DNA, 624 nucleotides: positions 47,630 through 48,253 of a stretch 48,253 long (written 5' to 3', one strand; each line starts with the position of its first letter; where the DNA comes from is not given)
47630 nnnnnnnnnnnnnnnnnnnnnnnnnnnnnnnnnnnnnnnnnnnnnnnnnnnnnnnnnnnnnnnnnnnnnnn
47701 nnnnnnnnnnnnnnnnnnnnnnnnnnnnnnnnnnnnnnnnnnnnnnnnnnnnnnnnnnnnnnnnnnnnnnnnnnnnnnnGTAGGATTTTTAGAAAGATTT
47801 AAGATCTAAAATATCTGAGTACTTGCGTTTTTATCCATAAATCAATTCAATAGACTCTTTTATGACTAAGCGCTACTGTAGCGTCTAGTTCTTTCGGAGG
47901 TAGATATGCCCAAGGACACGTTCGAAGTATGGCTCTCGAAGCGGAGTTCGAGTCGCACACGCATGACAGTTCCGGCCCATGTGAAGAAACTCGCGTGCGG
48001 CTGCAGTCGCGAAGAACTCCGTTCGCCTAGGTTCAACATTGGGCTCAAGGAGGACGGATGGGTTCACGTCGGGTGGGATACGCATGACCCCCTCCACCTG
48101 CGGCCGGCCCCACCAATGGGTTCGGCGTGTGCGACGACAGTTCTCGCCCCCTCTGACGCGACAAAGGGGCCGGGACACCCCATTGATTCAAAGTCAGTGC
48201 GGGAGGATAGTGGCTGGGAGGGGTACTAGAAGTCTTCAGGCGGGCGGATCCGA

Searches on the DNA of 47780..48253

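Call 57: search_rna_families(source=window, start=47780, end=48253, threshold=evalue, max_evalue=1)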
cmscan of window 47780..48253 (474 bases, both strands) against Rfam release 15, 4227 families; matches with E-value up to 1: 0.
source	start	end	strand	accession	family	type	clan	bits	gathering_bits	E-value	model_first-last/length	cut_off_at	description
